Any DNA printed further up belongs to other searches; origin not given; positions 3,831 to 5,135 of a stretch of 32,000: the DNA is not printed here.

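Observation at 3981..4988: Orphan RelA/SpoT homologue with a ~120-aa C-terminal extension: candidate single-gene toxSAS / CapRel-like module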

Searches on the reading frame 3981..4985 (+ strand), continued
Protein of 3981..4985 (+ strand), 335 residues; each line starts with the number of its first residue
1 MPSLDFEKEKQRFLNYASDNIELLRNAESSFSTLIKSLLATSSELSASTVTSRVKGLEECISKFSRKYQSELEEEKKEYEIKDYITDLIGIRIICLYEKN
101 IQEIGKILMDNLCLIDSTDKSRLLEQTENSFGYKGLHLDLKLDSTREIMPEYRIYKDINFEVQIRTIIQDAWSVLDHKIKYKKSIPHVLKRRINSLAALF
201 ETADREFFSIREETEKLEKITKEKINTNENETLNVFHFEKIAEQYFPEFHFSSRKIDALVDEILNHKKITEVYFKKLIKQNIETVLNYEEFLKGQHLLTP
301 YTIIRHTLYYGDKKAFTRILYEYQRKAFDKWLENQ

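Call 30: find_related_loci(query=A1, collection=genome_contigs, flank=10000)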
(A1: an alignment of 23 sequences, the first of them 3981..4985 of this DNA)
Query A1 (335 aa) in genome_contigs; peptide patterns used: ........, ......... (x = any residue, [..] = any of these).
600 stretches matched a pattern (row limit reached: there are more); 441 encode a relative of the query (tblastn E <= 1e-3); the best 80 are kept; 80 distinct loci.
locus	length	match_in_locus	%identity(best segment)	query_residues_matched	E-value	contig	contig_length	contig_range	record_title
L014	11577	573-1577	90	1-335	0e+0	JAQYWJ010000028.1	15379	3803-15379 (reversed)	MAG: Desulfobacter sp. isolate Glu_egg_str_bin67 NODE_2016_length_15379_cov_30.753082, whole genome shotgun sequence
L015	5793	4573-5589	85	1-335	0e+0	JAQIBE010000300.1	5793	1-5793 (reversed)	MAG: Desulfobulbaceae bacterium isolate GH16 k119_262804, whole genome shotgun sequence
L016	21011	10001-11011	72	1-335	3e-161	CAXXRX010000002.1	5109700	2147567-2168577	MAG: Desulfocapsaceae bacterium isolate 1aa78899-e997-4579-a1ce-6e823d9c38b0 genome assembly, contig: contig_2, whole ge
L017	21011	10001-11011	73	1-335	2e-160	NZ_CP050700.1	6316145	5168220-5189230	Desulfopila sp. IMCC35008 chromosome, complete genome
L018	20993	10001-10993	74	1-333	2e-157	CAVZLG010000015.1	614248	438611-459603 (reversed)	MAG: uncultured delta proteobacterium isolate MFD03804.bin.2.98 genome assembly, contig: contig_31569, whole genome shot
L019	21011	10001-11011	73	1-335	1e-153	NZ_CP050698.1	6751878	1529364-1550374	Desulfosediminicola flagellatus strain IMCC35005 chromosome, complete genome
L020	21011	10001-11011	64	1-335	2e-127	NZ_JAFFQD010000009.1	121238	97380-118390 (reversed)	Desulfogranum marinum strain DSM 2058 NODE_9_length_121238_cov_22.6021, whole genome shotgun sequence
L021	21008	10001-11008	53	1-334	3e-108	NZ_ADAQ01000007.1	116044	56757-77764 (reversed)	Grimontia hollisae CIP 101886 VHA.Contig60, whole genome shotgun sequence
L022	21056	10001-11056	51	1-332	6e-106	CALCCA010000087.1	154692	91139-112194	MAG TPA_asm: uncultured Halomicronema sp. isolate SRR3401481_bin.65_CONCOCT_v1.1_MAG genome assembly, contig: ERZ1740060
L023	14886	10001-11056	50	1-332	8e-105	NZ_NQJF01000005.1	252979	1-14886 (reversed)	Oceanimonas baumannii strain ATCC 700832 NODE_5_length_252979_cov_123.733, whole genome shotgun sequence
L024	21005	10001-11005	53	1-332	9e-105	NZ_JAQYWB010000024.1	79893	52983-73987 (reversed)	MAG: Desulfoluna sp. isolate Pyr_d60_bin26 Pyr_d60_bin.26.orig_d60_contig-145_282, whole genome shotgun sequence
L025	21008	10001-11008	53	1-333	9e-105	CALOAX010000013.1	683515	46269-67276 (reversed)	MAG: Desulfolunaceae bacterium isolate LOGT_bin.0083 genome assembly, contig: contig_22502, whole genome shotgun sequenc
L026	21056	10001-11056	50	1-332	1e-103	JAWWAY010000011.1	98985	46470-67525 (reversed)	MAG: Pseudohongiellaceae bacterium isolate HN15.bin.15 k141_950416_length_98985_cov_15.0000, whole genome shotgun sequen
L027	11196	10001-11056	50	1-332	1e-103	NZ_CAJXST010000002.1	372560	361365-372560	MAG: uncultured Porticoccus sp. isolate SRR3933385_bin.7_MetaBAT_v2.12.1_MAG, whole genome shotgun sequence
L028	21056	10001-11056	50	1-332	2e-103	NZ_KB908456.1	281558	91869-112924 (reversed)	Oceanimonas smirnovii ATCC BAA-899 G364DRAFT_scaffold00003.3, whole genome shotgun sequence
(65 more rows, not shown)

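Call 35: search_dna_similar(query=window:3981-4985:+, collection=phages, mode=protein, max_rows=30)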
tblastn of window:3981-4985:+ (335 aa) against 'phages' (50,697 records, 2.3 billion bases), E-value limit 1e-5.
Records with a match: 7; places in all: 7; records where one place covers at least 80% of the query: 0.
Best place of each record, by identity: <60% 7.
By first word of the organism name: Bacteriophage 4; Mycobacterium 2; Vibrio 1.
By host as written in the record: - 4; Vibrio cyclitrophicus 10N.261.45.F7 1; Mycobacterium abscessus GD68 1; Mycobacterium abscessus GD04 1.
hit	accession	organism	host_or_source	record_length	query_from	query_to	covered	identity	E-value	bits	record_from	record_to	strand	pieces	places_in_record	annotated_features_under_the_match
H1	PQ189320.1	Vibrio phage 10N.261.45.F7_PE002A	Vibrio cyclitrophicus 10N.261.45.F7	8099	85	263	53%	29.3%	4e-19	94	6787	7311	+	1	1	hypothetical protein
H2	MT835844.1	Bacteriophage sp.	human fecal samples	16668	53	210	47%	27.1%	4e-6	54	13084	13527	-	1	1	record has no annotation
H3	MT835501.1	Bacteriophage sp.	human fecal samples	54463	53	210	47%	26.4%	7e-6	54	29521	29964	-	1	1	record has no annotation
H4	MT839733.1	Bacteriophage sp.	human fecal samples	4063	53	211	47%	26.2%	5e-8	61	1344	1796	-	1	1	record has no annotation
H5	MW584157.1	Mycobacterium phage prophi68-1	Mycobacterium abscessus GD68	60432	85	210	38%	32.8%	1e-14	81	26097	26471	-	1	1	42: GTP pyrophosphokinase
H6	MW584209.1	Mycobacterium phage prophiGD04-1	Mycobacterium abscessus GD04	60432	85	210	38%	32.8%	1e-14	81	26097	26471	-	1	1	42: GTP pyrophosphokinase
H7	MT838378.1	Bacteriophage sp.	human fecal samples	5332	83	210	38%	29.2%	3e-6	55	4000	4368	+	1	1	record has no annotation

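Call 36: search_dna_similar(query=window:3981-4985:+, collection=plasmids, mode=protein, max_rows=30)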
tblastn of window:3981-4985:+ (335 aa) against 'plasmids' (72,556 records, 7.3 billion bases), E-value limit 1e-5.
Records with a match: 45; places in all: 45; records where one place covers at least 80% of the query: 6.
Best place of each record, by identity: <60% 45.
By first word of the organism name: Ralstonia 15; Bacillus 10; Agrobacterium 4; Cetobacterium 2; Streptomyces 2; Rhizobium 2; Paracoccus 1; Bacteroides 1; Limnohabitans 1; Clostridium 1; and 6 more.
By predicted mobility (MOB-suite, as given by PLSDB): non-mobilizable 23; mobilizable 15; conjugative 7.
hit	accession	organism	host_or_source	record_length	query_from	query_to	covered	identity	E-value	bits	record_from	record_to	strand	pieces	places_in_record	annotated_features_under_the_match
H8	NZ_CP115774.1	Paracoccus sediminicola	cell culture,sediment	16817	1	332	99%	45.5%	1e-74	256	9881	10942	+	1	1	hypothetical protein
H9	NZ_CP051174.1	Ralstonia pseudosolanacearum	Whole organism,tomato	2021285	1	331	99%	45.3%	3e-75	258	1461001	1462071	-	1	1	none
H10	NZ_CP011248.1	Agrobacterium tumefaciens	Achillea ptarmica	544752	1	335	100%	39.1%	4e-68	238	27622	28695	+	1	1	(p)ppGpp synthetase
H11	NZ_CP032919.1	Agrobacterium tumefaciens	-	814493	1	335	100%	39.1%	4e-68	238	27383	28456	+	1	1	(p)ppGpp synthetase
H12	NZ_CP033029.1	Agrobacterium tumefaciens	-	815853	1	335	100%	39.1%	4e-68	238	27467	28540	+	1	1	(p)ppGpp synthetase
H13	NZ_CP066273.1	Agrobacterium tumefaciens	-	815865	1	335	100%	39.1%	4e-68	238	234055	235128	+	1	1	(p)ppGpp synthetase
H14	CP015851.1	Ralstonia solanacearum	Rhizoma kaempferiae,cell culture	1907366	88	331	73%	43.2%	5e-57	206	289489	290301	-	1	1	(p)ppGpp synthetase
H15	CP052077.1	Ralstonia solanacearum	tomato,cell culture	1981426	88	331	73%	43.2%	5e-57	206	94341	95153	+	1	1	none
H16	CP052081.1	Ralstonia solanacearum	tomato,cell culture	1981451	88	331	73%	43.2%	5e-57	206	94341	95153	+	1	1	none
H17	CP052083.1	Ralstonia solanacearum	tomato,cell culture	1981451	88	331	73%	43.2%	5e-57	206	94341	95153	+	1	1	(p)ppGpp synthetase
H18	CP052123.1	Ralstonia solanacearum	tomato,cell culture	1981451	88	331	73%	43.2%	5e-57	206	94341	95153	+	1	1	(p)ppGpp synthetase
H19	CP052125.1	Ralstonia solanacearum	tomato,cell culture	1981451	88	331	73%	43.2%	5e-57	206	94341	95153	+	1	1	(p)ppGpp synthetase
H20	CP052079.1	Ralstonia solanacearum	tomato,cell culture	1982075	88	331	73%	43.2%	5e-57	206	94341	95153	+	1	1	none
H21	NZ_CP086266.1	Ralstonia sp. RS647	sunflower,cell culture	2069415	88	331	73%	43.2%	5e-57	206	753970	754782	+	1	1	none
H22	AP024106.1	Ralstonia solanacearum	-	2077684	88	331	73%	43.2%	5e-57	206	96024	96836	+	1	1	(p)ppGpp synthetase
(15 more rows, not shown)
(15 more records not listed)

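Call 37: find_related_loci(query=A1, collection=viral_contigs, flank=8000)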
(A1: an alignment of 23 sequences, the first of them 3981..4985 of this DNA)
Query A1 (335 aa) in viral_contigs; peptide patterns used: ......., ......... (x = any residue, [..] = any of these).
26 stretches matched a pattern; 7 encode a relative of the query (tblastn E <= 1e-3); 7 distinct loci.
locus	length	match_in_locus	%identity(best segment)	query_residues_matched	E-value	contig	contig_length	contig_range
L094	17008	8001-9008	53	1-334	1e-109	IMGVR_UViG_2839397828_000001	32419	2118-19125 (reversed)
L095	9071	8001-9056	50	1-332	1e-104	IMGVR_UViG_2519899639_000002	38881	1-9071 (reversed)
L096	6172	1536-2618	47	1-335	2e-101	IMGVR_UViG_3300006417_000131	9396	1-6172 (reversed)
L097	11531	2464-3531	49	1-332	2e-99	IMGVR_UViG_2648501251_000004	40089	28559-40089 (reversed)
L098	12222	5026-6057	49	1-334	8e-96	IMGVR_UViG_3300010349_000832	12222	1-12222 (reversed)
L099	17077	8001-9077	46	1-335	5e-101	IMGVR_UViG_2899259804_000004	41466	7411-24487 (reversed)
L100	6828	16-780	44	107-335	2e-63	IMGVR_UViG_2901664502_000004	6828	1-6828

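Call 46: search_protein_families(library=pfam, alignment_id=A3, max_evalue=0.00001)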
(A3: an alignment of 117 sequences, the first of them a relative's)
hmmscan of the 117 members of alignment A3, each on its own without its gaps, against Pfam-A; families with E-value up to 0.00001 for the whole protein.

A. member 1, L014:1982-3769:- (596 aa): 2 families
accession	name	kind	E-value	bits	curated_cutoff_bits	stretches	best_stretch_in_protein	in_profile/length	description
PF03600.22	CitMHS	-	4.7e-81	272.9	31.9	2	19-530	1-322/336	Citrate transporter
PF02080.26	TrkA_C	-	2.2e-08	34.3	27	0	224-287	2-64/71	TrkA-C domain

B. families by the number of members that match (of 117 scanned): 125 families (the first 25 are shown)
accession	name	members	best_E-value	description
PF00004.35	AAA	3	1.6e-44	ATPase family associated with various cellular activities (AAA)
PF00270.35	DEAD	2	3.6e-44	DEAD/DEAH box helicase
PF00990.26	GGDEF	2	5.7e-44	Diguanylate cyclase, GGDEF domain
PF00271.37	Helicase_C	2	5.2e-30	Helicase conserved C-terminal domain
PF02518.31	HATPase_c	2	1.5e-27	Histidine kinase-, DNA gyrase B-, and HSP90-like ATPase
PF08448.16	PAS_4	2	4.6e-20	PAS fold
PF07728.20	AAA_5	2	3e-19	AAA domain (dynein-related subfamily)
PF16289.11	PIN_12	2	1.8e-18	PIN domain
PF00512.31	HisKA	2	2e-17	His Kinase A (phospho-acceptor) domain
PF13191.12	AAA_16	2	3.5e-13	AAA ATPase domain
PF13401.12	AAA_22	2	2.6e-12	AAA domain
PF10294.15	Methyltransf_16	2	7.5e-11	Lysine methyltransferase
PF07589.16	PEP-CTERM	2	1.4e-07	PEP-CTERM motif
PF13238.12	AAA_18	2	1.8e-06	AAA domain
PF03814.21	KdpA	1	2.6e-249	Potassium-transporting ATPase A subunit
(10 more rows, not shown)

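Call 47: search_protein_families(library=padloc, alignment_id=A3, max_evalue=0.00001)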
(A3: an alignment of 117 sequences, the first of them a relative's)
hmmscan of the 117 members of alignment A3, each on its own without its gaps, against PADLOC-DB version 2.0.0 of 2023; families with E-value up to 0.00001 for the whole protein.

A. member 1, L014:1982-3769:- (596 aa): 0 families

B. families by the number of members that match (of 117 scanned): 80 families (the first 25 are shown)
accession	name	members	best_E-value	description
PDLC04232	IetA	3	3.7e-69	-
PDLC00915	TRIP13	3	2.5e-12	TRIP13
PDLC03659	mREase_IV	2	3.4e-220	Type IV methyl-directed restriction enzyme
PDLC03658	mREase_IV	2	3.5e-83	Type IV methyl-directed restriction enzyme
PDLC02196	IetA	2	9e-73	-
PDLC02195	IetA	2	8.3e-57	-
PDLC04231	IetA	2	1.3e-40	-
PDLC04606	PDC-M37B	2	7.4e-37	-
PDLC02707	PbeA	2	1.8e-36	PbeA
PDLC04605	PDC-M37B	2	9.8e-31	-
PDLC03838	DolB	2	3.2e-30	-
PDLC00914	TRIP13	2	2e-14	TRIP13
PDLC02705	PbeA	2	7.1e-14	PbeA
PDLC04134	mad2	2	2.6e-11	mads_2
PDLC01439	typeIV_DinG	2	5.3e-11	CAS-IV-A; associated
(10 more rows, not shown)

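Call 86: search_protein_families(library=phrogs, proteins=[L095:3959-5122:+, L095:5137-6228:+, L095:6460-7458:+, L097:4-969:-, L097:1029-1958:-, L097:3875-4480:+, L098:2103-3596:-, L098:6129-8819:-, L099:4296-6500:+, L099:8977-11121:-], max_evalue=0.00001)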
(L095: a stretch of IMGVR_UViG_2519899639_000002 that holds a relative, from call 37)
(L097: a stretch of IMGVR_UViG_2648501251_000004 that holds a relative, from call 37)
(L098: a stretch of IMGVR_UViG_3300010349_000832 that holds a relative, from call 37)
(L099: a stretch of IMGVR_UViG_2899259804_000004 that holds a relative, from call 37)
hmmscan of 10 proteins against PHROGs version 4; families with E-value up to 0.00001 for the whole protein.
L095:3959-5122:+ (388 aa): 1 family
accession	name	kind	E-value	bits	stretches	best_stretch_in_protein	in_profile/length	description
phrog_27603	-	unknown function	1.4e-21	77.9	1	8-365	5-374/387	-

L095:5137-6228:+ (364 aa): 0 families

L095:6460-7458:+ (333 aa): 7 families
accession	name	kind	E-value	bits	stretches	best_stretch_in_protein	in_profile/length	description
phrog_1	-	integration and excision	1.8e-81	276.3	1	4-328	117-450/611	integrase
phrog_11531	-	integration and excision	5.7e-46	157.1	1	1-140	1-143/144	integrase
phrog_216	-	integration and excision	1.5e-38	133.6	1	130-329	16-239/301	integrase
phrog_7269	-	integration and excision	1.1e-28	99.9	1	250-328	5-83/89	integrase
phrog_22824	-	unknown function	5.3e-13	49.8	1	1-49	1-55/57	-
phrog_7685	-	integration and excision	1.8e-07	32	1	264-324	172-233/240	integrase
phrog_35951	-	unknown function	3e-07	31.8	1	253-324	4-73/97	-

L097:4-969:- (322 aa): 6 families
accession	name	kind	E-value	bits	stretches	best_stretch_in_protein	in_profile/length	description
phrog_1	-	integration and excision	8.5e-70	237.7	1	7-318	121-449/611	integrase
phrog_216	-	integration and excision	5.2e-39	135.1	1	121-316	11-235/301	integrase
phrog_11531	-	integration and excision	3.8e-33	115.5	1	1-133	1-142/144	integrase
phrog_7269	-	integration and excision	7e-32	110.2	1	240-319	4-83/89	integrase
phrog_22824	-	unknown function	4e-09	37.4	1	6-51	12-56/57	-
phrog_7685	-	integration and excision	1.1e-07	32.6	1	246-314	164-232/240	integrase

L097:1029-1958:- (310 aa): 3 families
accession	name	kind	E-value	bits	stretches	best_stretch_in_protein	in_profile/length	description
phrog_25593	-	unknown function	1.1e-12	48.8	1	33-303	23-310/344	-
phrog_9697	-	unknown function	2e-11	44.9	1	99-240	13-150/164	-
phrog_1191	-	integration and excision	1.9e-08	35.3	1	50-127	7-82/90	transposase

L097:3875-4480:+ (202 aa): 0 families

L098:2103-3596:- (498 aa): 18 families
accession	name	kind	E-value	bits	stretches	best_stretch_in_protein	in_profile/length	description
phrog_498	-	other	5e-144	482.2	1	30-495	21-447/633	DNA methyltransferase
phrog_620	-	DNA, RNA and nucleotide metabolism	2.1e-55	189.1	1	44-182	9-146/217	ParB-like partition protein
phrog_15396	-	DNA, RNA and nucleotide metabolism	4.2e-54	185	1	44-175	4-135/258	ParB-like partition nuclease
phrog_8071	-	DNA, RNA and nucleotide metabolism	3.9e-38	132.7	1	43-238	6-209/389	ParB-like partition protein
phrog_67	-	other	2.7e-35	123.6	1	195-479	118-354/743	DNA methyltransferase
phrog_930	-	DNA, RNA and nucleotide metabolism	5.5e-34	119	1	43-173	6-135/223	ParB-like partition protein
phrog_940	-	DNA, RNA and nucleotide metabolism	5.2e-27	96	1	45-170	7-130/388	nuclease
phrog_723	-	DNA, RNA and nucleotide metabolism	3.6e-24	86.8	1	40-183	9-154/223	ParB-like partition protein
phrog_9353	-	unknown function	1.4e-21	78.5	1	50-179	17-146/245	-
phrog_3008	-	other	2e-21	77.4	1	397-490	140-233/244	DNA methyltransferase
phrog_23085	-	unknown function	2.1e-20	73.8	1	370-476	4-113/138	-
phrog_18056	-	DNA, RNA and nucleotide metabolism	2.8e-14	53.8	1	43-131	2-89/387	ParB-like partition nuclease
phrog_4715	-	DNA, RNA and nucleotide metabolism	4.5e-13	49.5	1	48-140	151-241/630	ParB-like partition protein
phrog_5475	-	unknown function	2.6e-12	47.3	1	47-136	6-91/458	-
phrog_6952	-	other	3.2e-10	41.1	1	392-458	99-165/181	DNA methyltransferase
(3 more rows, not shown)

L098:6129-8819:- (897 aa): 5 families
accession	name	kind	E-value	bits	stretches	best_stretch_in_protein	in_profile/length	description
phrog_1101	-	tail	3.9e-213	711.9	1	86-867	3-772/1405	tail protein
phrog_6284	-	tail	6.8e-127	426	1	164-858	4-720/1280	tail protein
phrog_21247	-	tail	2.7e-62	211.9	1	165-579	5-431/508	tail protein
phrog_4271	-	tail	1.9e-28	99.8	2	93-273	27-188/1309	tail protein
phrog_1180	-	tail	8.3e-21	74.7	1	82-158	1-75/78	tail assembly chaperone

L099:4296-6500:+ (735 aa): 7 families
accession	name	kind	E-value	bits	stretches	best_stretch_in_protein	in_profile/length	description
phrog_4523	-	head and packaging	2.3e-257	856.9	1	51-735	4-644/644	major head and protease protein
phrog_133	-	head and packaging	4.2e-107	360.4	1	274-734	228-667/668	head maturation protease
phrog_26519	-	unknown function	7.4e-35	121.4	1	545-731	3-189/192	-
phrog_617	-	head and packaging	1e-31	111.5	1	62-393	10-287/626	major head protein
phrog_29592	-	unknown function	6.5e-29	101.7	1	479-732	626-888/893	-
phrog_371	-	head and packaging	2.4e-12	47.8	0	491-591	48-148/303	major head protein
phrog_80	-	head and packaging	3.7e-06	27.4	1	163-222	318-377/607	head maturation protease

L099:8977-11121:- (715 aa): 0 families

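Call 88: search_protein_families(library=ncbifam, proteins=[L095:6460-7458:+, L097:4-969:-], max_evalue=0.00001)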
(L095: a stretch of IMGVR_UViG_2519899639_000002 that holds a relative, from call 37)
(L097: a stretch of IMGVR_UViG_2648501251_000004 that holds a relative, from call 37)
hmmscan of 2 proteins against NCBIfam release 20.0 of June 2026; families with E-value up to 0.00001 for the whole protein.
L095:6460-7458:+ (333 aa): 8 families
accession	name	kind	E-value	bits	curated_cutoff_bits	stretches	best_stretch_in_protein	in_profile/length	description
NF040815.2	recomb_XerA_Arch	equivalog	1.4e-22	80.5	220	1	129-321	55-261/263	site-specific tyrosine recombinase/integron integrase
TIGR02224.1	recomb_XerC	equivalog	3e-22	79.3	335.15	2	264-321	227-284/295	tyrosine recombinase XerC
NF001399.0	PRK00283.1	subfamily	7.5e-21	74.6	279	2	261-324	231-293/300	tyrosine recombinase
TIGR02225.1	recomb_XerD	equivalog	5.2e-20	71.9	329.6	2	274-324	234-284/290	site-specific tyrosine recombinase XerD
TIGR02249.1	integrase_gron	subfamily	1.2e-12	47.8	265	1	256-317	244-303/315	integron integrase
NF003462.0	PRK05084.1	equivalog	1.4e-09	37.2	267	1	274-324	304-354/360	tyrosine recombinase XerS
NF002331.0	PRK01287.1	subfamily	1.2e-07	31.1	371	1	272-320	271-318/365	site-specific tyrosine recombinase XerC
NF011946.0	PRK15417.1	equivalog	2.6e-07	30.1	435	1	246-314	248-315/337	integron integrase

L097:4-969:- (322 aa): 8 families
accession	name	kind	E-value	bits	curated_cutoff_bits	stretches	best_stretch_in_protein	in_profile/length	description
NF040815.2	recomb_XerA_Arch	equivalog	5.1e-25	88.5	220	1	96-312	34-261/263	site-specific tyrosine recombinase/integron integrase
TIGR02224.1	recomb_XerC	equivalog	8.2e-22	77.9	335.15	2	259-312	231-284/295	tyrosine recombinase XerC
TIGR02225.1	recomb_XerD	equivalog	4.3e-20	72.2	329.6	2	264-314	233-283/290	site-specific tyrosine recombinase XerD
NF001399.0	PRK00283.1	subfamily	2.3e-19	69.7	279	2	265-315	243-293/300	tyrosine recombinase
TIGR02249.1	integrase_gron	subfamily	5.2e-19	68.7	265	2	259-305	254-300/315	integron integrase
NF003462.0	PRK05084.1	equivalog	2.8e-12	46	267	1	256-315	297-354/360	tyrosine recombinase XerS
NF002331.0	PRK01287.1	subfamily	1.7e-11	43.7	371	1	258-311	265-318/365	site-specific tyrosine recombinase XerC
NF011946.0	PRK15417.1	equivalog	2.4e-10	40.1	435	1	260-305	270-315/337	integron integrase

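Call 113: search_protein_families(library=padloc, alignment_id=A5, max_evalue=0.00001)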
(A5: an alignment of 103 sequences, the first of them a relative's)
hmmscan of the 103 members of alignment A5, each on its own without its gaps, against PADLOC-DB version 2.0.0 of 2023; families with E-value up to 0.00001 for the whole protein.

A. member 1, L014:9787-11187:- (467 aa): 0 families

B. families by the number of members that match (of 103 scanned): 108 families (the first 25 are shown)
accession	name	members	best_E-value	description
PDLC04135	mad3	4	7e-62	mads_3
PDLC04140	mad8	4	1.3e-27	mads_8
PDLC02980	AriA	3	2.6e-30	-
PDLC04134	mad2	2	3.1e-45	mads_2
PDLC02335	AbiLi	2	1e-24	AbiLi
PDLC02914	ATPase-Toprim_I-B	2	3.8e-20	-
PDLC04214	HEC-02A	2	8.8e-08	-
PDLC04391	PDC-M07A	1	3.8e-164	-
PDLC03027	MTase_I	1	7.3e-128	Type I methyltransferase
PDLC03031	MTase_I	1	1.4e-117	Type I methyltransferase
PDLC03022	MTase_I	1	2.2e-117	Type I methyltransferase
PDLC03032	MTase_I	1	1.8e-99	Type I methyltransferase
PDLC03039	MTase_I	1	6.3e-96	Type I methyltransferase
PDLC04389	PDC-M07A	1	2.1e-92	-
PDLC04393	PDC-M07A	1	2.1e-88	-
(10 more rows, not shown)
